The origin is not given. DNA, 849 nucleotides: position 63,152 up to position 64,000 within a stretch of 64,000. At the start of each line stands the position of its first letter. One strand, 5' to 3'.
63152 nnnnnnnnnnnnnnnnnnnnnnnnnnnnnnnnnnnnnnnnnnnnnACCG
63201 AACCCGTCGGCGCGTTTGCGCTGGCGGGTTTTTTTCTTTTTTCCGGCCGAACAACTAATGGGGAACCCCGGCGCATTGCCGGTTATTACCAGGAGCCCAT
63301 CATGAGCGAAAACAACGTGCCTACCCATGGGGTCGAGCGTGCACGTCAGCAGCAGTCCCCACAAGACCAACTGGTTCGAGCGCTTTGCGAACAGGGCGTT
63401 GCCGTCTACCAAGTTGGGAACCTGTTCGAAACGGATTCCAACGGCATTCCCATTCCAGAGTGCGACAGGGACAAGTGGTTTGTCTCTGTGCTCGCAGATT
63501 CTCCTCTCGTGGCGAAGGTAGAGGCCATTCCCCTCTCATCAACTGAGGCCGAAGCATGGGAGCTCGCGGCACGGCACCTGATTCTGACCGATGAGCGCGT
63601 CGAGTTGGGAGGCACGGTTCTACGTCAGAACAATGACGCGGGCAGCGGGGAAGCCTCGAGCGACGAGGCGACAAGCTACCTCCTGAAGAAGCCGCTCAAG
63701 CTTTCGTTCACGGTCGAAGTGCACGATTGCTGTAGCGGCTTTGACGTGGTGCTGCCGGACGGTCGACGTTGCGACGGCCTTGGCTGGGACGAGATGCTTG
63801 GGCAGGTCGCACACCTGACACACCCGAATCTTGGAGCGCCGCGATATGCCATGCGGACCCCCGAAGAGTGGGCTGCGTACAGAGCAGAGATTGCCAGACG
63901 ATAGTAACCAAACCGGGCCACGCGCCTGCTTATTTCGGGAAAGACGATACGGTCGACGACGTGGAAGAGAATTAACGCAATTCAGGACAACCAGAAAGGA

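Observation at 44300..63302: Fourteen copies of one terminator-plus-promoter-like cassette, each heading its own gene, all on the plus strand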

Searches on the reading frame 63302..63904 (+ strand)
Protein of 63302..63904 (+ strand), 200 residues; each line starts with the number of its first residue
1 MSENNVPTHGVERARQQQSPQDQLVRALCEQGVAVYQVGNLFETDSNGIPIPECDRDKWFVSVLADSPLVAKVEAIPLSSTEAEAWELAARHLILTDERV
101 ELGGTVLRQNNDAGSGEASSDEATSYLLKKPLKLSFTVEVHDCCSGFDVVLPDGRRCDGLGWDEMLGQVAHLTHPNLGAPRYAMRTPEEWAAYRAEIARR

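Call 30: find_encoding_contigs(protein=window:63302-63904:+, flank=10000, max_places=4)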
Protein window:63302-63904:+ (200 aa): 17 contigs read that carry it; 4 places shown.
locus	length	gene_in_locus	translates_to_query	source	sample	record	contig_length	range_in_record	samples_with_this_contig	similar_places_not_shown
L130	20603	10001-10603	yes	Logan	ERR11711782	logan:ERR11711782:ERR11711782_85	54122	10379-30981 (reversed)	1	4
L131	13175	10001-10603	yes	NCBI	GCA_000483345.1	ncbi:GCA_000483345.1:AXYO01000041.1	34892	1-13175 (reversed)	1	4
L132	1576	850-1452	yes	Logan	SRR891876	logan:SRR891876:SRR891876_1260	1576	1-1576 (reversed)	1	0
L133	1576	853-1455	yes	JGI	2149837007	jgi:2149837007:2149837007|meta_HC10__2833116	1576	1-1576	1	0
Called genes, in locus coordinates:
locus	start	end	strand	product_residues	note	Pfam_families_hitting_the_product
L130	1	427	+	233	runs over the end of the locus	PF08808:RES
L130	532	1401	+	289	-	-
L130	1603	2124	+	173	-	-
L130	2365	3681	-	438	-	-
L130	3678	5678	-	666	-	PF01695:IstB_IS21 (faint), PF06068:TIP49 (faint), PF05496:RuvB_N (faint), PF13191:AAA_16 (weak), PF20720:nSTAND3 (faint), PF00004:AAA, PF00004:AAA, PF07728:AAA_5 (weak), +8 more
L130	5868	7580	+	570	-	PF12482:DUF3701, PF00589:Phage_integrase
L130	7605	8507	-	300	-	-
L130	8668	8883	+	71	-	-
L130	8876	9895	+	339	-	PF01807:Zn_ribbon_DnaG (faint), PF13362:Toprim_3, PF13662:Toprim_4 (faint), PF13155:Toprim_2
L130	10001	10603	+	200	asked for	-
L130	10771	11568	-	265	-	PF01695:IstB_IS21, PF00308:Bac_DnaA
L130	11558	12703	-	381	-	PF00665:rve, PF22483:Mu-transpos_C_2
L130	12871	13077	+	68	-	-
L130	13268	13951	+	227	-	-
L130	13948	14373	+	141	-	PF10765:Phage_P22_NinX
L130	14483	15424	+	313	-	PF00004:AAA (weak), PF07728:AAA_5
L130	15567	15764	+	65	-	-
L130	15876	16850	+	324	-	PF11348:DUF3150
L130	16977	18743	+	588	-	-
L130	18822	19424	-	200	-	PF13560:HTH_31 (faint), PF01381:HTH_3 (faint)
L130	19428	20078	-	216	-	-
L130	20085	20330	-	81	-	-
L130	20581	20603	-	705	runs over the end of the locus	-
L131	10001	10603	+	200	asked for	-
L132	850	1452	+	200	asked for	-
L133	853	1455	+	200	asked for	-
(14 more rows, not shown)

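Call 79: search_protein_families(library=pfam, proteins=[window:63302-63904:+], max_evalue=0.05)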
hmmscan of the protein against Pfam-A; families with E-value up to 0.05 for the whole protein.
window:63302-63904:+ (200 aa): 0 families

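Call 86: search_protein_families(library=pfam, proteins=[L130:18822-19424:-, L130:19428-20078:-, L130:20085-20330:-, L130:16977-18743:+, L130:13268-13951:+, L130:12871-13077:+, L130:15567-15764:+], max_evalue=0.05)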
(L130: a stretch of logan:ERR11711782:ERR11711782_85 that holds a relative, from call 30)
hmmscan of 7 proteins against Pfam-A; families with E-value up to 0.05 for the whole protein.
L130:18822-19424:- (200 aa): 4 families
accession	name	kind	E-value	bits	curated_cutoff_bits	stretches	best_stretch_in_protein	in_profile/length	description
PF13560.12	HTH_31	-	3.1e-06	27.8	27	1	144-174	18-49/64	Helix-turn-helix domain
PF01381.28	HTH_3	-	5.8e-06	26.7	23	1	144-175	13-44/55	Helix-turn-helix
PF14549.12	P22_Cro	-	0.0023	18.1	30.2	1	140-172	9-39/60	DNA-binding transcriptional regulator Cro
PF00356.27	LacI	-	0.0066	16.6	27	0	143-164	2-23/46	Bacterial regulatory proteins, lacI family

L130:19428-20078:- (216 aa): 0 families

L130:20085-20330:- (81 aa): 0 families

L130:16977-18743:+ (588 aa): 3 families
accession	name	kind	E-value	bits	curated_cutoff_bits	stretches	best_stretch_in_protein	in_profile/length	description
PF13519.12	VWA_2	-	0.00063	20.8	27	1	427-527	3-106/107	von Willebrand factor type A domain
PF00092.34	VWA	-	0.001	19.8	23.8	1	427-555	4-143/174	von Willebrand factor type A domain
PF05762.20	VWA_CoxE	-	0.0053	16.6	26.4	1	427-534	61-166/222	VWA domain containing CoxE-like protein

L130:13268-13951:+ (227 aa): 0 families

L130:12871-13077:+ (68 aa): 1 family
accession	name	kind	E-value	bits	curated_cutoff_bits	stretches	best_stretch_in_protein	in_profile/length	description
PF19735.4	DUF6225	-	0.018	15.5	26.5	1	8-27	11-30/87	Family of unknown function (DUF6225)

L130:15567-15764:+ (65 aa): 0 families

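Call 88: search_protein_families(library=ncbifam, proteins=[L130:18822-19424:-], max_evalue=0.01)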
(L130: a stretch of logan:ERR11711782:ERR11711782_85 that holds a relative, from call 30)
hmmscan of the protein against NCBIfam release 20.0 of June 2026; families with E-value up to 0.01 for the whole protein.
L130:18822-19424:- (200 aa): 3 families
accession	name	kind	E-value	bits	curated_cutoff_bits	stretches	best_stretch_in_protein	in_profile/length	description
TIGR03830.1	CxxCG_CxxCG_HTH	subfamily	2.6e-06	27.2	61.8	0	40-93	51-104/127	type II TA system antitoxin MqsA family protein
NF041951.1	phage_RstR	subfamily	1.8e-05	24.9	80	0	57-106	5-54/108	RstR family transcriptional repressor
NF003162.0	PRK04140.1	equivalog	0.0042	16.1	263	0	56-99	128-170/317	transcriptional regulator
